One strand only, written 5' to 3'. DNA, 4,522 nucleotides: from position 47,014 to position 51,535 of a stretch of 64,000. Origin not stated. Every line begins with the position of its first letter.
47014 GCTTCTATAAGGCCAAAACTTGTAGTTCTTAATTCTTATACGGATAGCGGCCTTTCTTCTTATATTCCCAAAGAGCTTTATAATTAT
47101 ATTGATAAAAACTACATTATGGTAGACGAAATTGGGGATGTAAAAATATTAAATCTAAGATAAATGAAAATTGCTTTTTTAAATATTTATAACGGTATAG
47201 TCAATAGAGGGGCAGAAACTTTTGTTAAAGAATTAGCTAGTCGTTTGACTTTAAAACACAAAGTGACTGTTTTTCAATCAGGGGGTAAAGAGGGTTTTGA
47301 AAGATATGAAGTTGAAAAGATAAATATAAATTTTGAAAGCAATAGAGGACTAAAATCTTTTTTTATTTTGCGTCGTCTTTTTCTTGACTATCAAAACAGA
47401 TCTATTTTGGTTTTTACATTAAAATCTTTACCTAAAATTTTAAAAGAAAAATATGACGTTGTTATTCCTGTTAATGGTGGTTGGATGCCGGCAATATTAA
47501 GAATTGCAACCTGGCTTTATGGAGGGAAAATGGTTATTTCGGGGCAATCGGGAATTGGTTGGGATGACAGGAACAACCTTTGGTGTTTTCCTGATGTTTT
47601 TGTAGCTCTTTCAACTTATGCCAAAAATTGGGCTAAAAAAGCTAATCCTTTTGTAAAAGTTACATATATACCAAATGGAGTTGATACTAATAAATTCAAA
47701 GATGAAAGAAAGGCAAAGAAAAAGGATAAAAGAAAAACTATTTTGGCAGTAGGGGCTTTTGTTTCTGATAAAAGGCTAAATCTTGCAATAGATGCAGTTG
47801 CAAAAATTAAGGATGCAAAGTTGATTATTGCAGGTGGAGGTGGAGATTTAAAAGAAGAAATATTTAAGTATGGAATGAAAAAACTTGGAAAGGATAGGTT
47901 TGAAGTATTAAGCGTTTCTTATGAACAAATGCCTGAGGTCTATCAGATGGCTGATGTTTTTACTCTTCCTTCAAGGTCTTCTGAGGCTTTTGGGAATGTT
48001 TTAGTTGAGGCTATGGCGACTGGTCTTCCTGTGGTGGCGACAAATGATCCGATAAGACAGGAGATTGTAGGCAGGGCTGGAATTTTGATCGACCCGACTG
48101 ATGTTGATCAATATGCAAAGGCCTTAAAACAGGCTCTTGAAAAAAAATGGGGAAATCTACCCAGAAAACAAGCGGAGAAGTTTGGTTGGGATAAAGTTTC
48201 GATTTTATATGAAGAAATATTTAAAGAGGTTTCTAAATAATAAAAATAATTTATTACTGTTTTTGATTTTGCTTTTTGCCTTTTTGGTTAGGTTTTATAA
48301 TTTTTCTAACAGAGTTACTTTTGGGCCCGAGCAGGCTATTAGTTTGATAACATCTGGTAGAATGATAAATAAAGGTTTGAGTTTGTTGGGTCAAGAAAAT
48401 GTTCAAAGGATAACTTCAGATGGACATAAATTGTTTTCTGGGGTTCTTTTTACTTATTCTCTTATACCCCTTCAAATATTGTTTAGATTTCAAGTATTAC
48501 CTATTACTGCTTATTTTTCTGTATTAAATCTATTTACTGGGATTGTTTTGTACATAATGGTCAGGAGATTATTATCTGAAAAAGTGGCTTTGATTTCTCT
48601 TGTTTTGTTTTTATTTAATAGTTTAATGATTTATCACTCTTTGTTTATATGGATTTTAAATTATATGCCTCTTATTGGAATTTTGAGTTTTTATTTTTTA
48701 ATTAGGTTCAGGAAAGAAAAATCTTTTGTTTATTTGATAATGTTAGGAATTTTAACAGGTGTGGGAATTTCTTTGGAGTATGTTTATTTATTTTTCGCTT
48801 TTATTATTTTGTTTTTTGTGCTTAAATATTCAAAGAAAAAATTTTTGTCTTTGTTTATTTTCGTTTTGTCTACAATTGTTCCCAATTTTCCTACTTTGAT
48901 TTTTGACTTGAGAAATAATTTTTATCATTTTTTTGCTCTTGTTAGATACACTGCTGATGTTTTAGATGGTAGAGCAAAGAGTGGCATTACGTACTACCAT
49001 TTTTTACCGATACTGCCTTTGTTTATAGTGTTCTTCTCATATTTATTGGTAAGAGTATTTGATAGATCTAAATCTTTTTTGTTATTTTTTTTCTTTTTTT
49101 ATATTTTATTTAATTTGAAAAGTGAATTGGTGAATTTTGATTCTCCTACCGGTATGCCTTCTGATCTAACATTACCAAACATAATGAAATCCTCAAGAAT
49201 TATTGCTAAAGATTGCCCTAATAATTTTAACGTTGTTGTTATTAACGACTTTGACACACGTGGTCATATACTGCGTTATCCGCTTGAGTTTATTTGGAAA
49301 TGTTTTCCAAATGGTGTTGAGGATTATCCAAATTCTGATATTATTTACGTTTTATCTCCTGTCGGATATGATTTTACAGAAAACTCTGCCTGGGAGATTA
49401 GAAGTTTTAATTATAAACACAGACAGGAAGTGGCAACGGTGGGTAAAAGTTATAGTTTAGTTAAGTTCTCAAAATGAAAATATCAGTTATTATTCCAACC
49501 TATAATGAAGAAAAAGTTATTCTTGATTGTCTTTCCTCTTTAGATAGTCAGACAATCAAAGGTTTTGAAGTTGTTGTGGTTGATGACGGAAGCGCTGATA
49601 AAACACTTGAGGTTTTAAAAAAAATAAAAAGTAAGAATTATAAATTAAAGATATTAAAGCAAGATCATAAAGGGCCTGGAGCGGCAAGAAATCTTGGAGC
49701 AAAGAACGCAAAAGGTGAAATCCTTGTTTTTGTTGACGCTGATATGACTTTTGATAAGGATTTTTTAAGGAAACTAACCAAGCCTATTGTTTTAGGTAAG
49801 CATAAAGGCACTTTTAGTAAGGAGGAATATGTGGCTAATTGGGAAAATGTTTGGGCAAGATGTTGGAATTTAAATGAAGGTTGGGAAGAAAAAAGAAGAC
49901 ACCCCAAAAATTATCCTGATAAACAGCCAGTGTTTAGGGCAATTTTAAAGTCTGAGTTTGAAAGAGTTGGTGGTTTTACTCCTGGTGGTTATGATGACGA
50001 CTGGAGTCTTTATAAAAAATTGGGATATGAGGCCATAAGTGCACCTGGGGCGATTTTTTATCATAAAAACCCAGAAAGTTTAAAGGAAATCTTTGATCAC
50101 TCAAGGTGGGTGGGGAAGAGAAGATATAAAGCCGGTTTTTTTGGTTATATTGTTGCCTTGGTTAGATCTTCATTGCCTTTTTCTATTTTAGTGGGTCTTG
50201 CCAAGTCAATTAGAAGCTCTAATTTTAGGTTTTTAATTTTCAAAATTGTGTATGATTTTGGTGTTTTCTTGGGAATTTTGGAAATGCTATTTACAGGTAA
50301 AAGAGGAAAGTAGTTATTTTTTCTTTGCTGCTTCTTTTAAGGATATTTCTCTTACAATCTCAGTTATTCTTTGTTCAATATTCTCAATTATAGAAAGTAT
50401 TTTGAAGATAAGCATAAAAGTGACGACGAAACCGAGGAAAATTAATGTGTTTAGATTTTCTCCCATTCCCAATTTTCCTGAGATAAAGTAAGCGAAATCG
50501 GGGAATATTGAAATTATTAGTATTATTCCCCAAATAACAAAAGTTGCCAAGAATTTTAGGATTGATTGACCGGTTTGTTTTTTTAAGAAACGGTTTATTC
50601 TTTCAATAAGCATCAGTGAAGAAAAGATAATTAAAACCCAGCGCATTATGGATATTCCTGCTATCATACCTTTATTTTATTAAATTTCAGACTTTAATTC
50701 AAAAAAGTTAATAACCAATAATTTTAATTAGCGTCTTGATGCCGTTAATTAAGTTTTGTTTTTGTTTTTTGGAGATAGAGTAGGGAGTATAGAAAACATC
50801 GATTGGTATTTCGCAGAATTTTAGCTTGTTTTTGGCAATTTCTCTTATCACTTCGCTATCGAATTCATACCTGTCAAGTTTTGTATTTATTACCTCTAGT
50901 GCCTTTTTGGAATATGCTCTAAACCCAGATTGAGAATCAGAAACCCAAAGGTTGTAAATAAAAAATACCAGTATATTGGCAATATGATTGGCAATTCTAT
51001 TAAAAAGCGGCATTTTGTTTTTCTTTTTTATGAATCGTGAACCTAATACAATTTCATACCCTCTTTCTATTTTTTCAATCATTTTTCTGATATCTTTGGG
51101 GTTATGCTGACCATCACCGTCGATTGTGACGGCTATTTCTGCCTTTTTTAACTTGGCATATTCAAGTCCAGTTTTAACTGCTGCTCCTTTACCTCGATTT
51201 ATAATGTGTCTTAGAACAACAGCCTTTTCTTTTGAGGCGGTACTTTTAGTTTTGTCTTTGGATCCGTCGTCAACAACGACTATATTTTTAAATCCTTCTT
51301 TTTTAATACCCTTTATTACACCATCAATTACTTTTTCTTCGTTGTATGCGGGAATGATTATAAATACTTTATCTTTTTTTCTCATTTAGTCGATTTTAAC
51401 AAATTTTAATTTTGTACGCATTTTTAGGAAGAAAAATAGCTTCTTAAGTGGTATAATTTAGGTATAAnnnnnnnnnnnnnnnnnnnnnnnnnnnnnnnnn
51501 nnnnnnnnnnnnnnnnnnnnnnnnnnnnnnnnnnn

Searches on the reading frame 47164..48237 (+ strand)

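Call 76: search_protein_families(library=pfam, proteins=[window:47164-48237:+], max_evalue=0.001)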
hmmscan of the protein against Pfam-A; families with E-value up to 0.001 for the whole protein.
window:47164-48237:+ (358 aa): 4 families
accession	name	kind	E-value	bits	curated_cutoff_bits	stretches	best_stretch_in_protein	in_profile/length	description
PF00534.26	Glycos_transf_1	-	8.3e-34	117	26.4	1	178-337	3-166/172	Glycosyl transferases group 1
PF13692.12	Glyco_trans_1_4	-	6.1e-29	101.5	27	1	190-326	1-141/142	Glycosyl transferases group 1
PF13439.12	Glyco_transf_4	-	7.4e-11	42.8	28.5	1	16-176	3-169/170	Glycosyltransferase Family 4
PF20706.3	GT4-conflict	-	1.1e-06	28.3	26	1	164-294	172-312/385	Family 4 Glycosyltransferase in conflict systems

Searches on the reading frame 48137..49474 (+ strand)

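Call 76: search_protein_families(library=pfam, proteins=[window:48137-49474:+], max_evalue=0.001)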
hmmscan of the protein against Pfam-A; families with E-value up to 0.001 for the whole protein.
window:48137-49474:+ (446 aa): 1 family
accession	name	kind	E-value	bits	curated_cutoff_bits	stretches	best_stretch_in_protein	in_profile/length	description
PF13231.12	PMT_2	-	5e-06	27.2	26.1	1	115-247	16-149/160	Dolichyl-phosphate-mannose-protein mannosyltransferase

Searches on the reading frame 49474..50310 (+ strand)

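Call 76: search_protein_families(library=pfam, proteins=[window:49474-50310:+], max_evalue=0.001)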
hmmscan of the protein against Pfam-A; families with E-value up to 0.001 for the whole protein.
window:49474-50310:+ (279 aa): 3 families
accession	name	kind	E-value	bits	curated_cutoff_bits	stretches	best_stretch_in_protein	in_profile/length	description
PF00535.33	Glycos_transf_2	-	4.2e-34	118.3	23.3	1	4-159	1-161/168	Glycosyl transferase family 2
PF10111.15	Glyco_tranf_2_2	-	2.3e-18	67.1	27.3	1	4-103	1-104/276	Glycosyltransferase like family 2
PF13641.12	Glyco_tranf_2_3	-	7.8e-15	56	27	1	3-213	3-228/230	Glycosyltransferase like family 2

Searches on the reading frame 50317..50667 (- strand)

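Call 76: search_protein_families(library=pfam, proteins=[window:50317-50667:-], max_evalue=0.001)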
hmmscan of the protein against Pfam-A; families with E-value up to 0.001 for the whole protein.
window:50317-50667:- (117 aa): 1 family
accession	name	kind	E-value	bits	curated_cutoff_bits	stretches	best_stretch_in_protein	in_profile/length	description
PF10066.14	DUF2304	-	4.4e-16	59.5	25.5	1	8-113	2-105/106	Uncharacterized conserved protein (DUF2304)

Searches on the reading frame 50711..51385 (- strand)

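Call 76: search_protein_families(library=pfam, proteins=[window:50711-51385:-], max_evalue=0.001)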
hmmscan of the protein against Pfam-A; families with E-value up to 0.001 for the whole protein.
window:50711-51385:- (225 aa): 1 family
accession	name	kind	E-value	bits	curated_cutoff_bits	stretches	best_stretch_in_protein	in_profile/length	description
PF00535.33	Glycos_transf_2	-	2.9e-28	99.3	23.3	1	9-164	2-165/168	Glycosyl transferase family 2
